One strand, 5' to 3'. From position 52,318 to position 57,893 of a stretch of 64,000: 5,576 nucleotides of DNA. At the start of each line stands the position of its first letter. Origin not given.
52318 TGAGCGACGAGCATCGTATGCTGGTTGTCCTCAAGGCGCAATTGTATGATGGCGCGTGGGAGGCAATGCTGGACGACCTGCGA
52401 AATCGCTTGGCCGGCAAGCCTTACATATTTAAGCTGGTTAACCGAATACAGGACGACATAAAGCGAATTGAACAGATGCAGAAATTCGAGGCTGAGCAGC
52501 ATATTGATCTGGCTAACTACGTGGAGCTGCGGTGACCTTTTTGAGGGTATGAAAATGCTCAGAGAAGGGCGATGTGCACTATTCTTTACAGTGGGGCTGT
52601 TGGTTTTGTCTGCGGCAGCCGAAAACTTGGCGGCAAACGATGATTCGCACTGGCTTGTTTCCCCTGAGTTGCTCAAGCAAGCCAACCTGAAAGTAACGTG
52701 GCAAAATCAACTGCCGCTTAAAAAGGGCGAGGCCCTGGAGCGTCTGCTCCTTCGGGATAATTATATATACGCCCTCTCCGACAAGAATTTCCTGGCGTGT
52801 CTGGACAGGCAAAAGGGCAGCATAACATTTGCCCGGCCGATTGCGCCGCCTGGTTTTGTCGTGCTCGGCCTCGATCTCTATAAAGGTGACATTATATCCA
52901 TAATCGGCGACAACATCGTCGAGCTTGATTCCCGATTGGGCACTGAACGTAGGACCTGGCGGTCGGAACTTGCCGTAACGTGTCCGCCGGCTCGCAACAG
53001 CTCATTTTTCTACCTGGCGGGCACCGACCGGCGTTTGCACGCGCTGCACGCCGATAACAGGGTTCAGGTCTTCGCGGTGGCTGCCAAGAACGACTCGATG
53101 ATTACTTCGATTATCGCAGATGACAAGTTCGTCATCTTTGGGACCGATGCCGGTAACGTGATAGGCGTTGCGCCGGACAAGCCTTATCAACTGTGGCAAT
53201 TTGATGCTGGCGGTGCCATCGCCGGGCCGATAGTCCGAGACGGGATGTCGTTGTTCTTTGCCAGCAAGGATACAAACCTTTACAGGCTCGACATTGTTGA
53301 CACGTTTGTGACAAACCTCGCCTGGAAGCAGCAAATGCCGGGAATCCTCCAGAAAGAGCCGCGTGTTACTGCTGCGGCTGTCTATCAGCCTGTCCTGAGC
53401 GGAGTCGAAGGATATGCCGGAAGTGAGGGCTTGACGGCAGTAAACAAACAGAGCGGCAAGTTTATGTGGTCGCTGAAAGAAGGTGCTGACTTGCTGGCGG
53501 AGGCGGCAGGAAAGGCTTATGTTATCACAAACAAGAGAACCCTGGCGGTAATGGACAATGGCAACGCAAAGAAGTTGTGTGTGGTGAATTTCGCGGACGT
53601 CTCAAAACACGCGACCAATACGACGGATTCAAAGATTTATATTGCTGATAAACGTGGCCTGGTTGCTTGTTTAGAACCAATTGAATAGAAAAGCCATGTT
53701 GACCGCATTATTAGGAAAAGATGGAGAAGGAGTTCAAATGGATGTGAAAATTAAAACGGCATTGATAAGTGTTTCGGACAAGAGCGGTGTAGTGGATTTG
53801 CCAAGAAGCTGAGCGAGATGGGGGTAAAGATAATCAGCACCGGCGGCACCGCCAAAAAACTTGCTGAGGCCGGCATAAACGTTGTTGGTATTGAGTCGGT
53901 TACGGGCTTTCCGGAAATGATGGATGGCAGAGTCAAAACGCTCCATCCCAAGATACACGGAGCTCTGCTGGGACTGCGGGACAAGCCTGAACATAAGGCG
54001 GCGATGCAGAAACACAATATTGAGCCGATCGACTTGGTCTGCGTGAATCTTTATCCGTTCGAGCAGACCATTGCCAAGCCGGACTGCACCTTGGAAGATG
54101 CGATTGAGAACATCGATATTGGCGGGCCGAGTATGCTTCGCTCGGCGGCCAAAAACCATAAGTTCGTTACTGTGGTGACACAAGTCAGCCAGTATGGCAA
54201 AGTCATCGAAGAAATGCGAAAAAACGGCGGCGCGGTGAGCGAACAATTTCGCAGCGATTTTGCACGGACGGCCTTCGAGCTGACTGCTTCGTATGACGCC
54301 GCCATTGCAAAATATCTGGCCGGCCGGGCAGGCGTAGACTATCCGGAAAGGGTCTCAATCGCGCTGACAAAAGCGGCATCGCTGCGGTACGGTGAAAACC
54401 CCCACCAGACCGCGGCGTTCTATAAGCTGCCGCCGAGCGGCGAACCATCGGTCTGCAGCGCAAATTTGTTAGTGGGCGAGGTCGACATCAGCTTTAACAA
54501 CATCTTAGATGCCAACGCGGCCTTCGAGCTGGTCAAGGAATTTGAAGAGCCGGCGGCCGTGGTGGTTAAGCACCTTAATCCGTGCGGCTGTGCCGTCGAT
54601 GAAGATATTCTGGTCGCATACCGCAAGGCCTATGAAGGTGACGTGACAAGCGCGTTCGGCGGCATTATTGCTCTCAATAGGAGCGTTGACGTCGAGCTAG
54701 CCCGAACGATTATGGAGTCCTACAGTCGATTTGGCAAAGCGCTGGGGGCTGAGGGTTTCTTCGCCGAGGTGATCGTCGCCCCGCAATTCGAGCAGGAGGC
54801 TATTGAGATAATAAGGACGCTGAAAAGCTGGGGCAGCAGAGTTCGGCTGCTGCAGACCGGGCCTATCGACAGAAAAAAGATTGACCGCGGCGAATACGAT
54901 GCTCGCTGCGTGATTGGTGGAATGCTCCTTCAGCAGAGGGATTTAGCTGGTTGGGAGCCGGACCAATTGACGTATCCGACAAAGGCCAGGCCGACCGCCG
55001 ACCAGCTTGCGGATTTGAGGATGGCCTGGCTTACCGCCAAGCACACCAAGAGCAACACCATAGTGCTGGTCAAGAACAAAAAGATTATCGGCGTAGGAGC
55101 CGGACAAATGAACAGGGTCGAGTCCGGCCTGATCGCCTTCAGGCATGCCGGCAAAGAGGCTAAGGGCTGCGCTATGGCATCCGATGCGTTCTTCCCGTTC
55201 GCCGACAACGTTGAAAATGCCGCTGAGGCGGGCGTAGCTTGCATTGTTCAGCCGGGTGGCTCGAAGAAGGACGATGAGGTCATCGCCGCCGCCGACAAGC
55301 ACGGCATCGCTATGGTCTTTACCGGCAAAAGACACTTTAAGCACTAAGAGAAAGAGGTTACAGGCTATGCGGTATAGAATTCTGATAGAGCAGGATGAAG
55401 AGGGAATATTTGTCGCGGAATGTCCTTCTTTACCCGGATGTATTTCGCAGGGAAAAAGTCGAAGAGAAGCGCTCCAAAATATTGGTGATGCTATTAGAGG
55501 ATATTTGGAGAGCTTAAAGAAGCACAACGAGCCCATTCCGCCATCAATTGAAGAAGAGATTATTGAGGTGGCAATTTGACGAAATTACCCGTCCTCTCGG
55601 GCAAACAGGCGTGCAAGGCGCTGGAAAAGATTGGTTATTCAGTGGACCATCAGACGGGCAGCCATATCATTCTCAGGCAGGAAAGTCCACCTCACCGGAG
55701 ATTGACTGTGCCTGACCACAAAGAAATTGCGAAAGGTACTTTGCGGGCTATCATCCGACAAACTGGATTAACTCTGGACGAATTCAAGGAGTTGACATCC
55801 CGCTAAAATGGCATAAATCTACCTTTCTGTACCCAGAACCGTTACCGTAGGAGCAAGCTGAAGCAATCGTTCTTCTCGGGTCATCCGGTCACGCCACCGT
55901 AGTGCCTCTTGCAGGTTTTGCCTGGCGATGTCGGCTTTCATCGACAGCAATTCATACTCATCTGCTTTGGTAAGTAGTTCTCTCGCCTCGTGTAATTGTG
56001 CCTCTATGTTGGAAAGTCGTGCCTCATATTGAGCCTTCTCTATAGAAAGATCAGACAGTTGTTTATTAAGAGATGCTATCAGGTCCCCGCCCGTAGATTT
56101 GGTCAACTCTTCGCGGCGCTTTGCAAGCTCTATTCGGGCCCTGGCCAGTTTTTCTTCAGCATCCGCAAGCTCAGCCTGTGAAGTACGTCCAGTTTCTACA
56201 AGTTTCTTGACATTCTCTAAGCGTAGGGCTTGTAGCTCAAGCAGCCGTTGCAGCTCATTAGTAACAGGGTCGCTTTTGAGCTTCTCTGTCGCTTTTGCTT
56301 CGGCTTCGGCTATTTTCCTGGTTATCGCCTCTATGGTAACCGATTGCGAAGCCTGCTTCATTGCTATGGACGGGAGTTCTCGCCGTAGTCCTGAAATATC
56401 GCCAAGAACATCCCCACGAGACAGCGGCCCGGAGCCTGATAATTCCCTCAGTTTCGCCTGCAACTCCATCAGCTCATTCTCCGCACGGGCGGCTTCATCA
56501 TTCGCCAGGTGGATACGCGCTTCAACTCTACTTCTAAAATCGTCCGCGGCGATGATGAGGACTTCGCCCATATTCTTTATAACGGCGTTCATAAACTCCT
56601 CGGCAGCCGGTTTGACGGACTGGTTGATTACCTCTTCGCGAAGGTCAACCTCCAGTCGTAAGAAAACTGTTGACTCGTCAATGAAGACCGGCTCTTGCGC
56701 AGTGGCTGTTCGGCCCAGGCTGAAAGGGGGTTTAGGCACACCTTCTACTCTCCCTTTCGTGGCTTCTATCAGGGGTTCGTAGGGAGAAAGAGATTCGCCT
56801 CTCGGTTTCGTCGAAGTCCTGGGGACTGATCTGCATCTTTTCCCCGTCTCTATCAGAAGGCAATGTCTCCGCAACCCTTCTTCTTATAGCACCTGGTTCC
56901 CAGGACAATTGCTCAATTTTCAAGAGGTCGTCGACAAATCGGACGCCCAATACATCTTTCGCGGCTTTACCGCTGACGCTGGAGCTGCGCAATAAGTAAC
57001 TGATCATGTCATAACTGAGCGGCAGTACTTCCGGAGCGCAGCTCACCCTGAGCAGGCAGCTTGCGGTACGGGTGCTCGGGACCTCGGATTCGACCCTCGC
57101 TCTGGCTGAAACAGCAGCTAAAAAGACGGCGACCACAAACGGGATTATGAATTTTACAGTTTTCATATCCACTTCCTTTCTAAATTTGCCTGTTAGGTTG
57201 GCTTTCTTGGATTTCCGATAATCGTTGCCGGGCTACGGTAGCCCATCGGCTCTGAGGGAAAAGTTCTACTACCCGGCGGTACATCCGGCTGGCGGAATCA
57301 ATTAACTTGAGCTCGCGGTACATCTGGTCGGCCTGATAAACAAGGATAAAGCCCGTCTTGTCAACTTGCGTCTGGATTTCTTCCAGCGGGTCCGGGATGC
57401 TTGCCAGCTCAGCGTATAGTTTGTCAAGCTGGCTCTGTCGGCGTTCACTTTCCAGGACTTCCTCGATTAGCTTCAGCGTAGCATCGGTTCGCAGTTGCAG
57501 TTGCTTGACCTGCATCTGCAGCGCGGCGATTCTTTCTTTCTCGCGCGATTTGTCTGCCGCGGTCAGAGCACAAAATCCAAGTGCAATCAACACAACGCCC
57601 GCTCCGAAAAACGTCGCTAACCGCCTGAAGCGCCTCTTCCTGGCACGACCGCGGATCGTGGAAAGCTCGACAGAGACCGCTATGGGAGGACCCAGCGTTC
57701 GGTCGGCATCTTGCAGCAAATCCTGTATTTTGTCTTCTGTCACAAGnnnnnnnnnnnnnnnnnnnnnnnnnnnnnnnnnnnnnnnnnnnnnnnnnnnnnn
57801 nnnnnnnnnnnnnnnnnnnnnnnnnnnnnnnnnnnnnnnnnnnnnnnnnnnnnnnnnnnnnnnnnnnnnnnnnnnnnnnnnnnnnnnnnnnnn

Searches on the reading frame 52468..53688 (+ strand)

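Call 63: search_protein_families(library=pfam, proteins=[window:52468-53688:+], max_evalue=0.01)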
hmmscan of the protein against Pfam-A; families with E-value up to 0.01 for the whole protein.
window:52468-53688:+ (406 aa): 2 families
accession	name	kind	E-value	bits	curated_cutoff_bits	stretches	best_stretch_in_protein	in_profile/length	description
PF13570.13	Beta-prop_ACSF4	-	2.5e-10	40.7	133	1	216-402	58-241/329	Beta-alanine-activating enzyme, beta-propeller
PF13360.13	PQQ_2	-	1.3e-09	38.5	27.6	1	218-375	32-177/233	Outer membrane protein assembly factor BamB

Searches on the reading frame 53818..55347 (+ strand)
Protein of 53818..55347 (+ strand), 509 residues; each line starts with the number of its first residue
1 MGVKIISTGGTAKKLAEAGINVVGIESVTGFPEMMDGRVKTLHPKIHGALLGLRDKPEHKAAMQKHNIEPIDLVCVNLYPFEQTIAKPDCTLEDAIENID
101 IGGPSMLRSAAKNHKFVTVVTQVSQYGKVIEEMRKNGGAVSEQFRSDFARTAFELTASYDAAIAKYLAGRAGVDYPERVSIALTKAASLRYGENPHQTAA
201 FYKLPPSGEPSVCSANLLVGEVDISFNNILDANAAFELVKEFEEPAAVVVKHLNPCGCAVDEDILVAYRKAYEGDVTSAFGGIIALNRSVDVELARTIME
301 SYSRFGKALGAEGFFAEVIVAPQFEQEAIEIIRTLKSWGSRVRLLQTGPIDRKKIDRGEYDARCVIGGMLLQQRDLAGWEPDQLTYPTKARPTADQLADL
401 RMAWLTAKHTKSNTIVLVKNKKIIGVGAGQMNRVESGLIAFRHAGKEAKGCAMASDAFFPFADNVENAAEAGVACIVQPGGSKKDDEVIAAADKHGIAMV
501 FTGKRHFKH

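Call 63: search_protein_families(library=pfam, proteins=[window:53818-55347:+], max_evalue=0.01)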
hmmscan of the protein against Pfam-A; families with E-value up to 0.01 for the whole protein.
window:53818-55347:+ (509 aa): 2 families
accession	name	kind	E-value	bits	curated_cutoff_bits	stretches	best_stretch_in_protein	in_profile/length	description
PF01808.24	AICARFT_IMPCHas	-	5.1e-103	345.2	25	1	110-441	1-309/311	AICARFT/IMPCHase bienzyme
PF02142.27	MGS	-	3.9e-22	78.6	24.1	1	1-104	12-93/94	MGS-like domain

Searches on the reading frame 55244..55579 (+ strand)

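Call 63: search_protein_families(library=pfam, proteins=[window:55244-55579:+], max_evalue=0.01)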
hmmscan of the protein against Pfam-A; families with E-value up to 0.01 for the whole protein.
window:55244-55579:+ (111 aa): 2 families
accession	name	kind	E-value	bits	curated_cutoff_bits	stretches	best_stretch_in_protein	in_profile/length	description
PF15919.11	HicB_lk_antitox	-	4.2e-09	37.1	27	1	44-101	1-58/123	HicB_like antitoxin of bacterial toxin-antitoxin system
PF21748.3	UPF0150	-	0.00021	21.6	27.3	1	42-98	10-63/64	UPF0150-like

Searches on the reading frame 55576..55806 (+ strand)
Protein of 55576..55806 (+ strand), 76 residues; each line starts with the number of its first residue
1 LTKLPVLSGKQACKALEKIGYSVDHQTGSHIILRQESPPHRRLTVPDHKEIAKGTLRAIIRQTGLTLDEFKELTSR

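Call 63: search_protein_families(library=pfam, proteins=[window:55576-55806:+], max_evalue=0.01)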
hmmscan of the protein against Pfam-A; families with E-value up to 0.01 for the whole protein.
window:55576-55806:+ (76 aa): 1 family
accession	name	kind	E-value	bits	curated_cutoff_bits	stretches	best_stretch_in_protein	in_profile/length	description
PF07927.17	HicA_toxin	-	4.4e-19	68.8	27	1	9-65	1-58/58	HicA toxin of bacterial toxin-antitoxin,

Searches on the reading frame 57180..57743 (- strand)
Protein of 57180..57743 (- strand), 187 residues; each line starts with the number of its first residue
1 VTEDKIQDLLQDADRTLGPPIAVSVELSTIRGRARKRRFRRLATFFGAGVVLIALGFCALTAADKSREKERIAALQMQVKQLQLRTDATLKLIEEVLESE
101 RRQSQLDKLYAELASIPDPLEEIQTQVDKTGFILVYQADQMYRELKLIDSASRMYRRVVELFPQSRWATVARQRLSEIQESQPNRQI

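Call 63: search_protein_families(library=pfam, proteins=[window:57180-57743:-], max_evalue=0.01)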
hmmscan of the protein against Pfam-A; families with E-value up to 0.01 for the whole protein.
window:57180-57743:- (187 aa): 1 family
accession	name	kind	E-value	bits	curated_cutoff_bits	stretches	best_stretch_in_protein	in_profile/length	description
PF25802.1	WWC1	-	0.0078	16.6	27.8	1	100-159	14-73/135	WWC1-like, helical hairpin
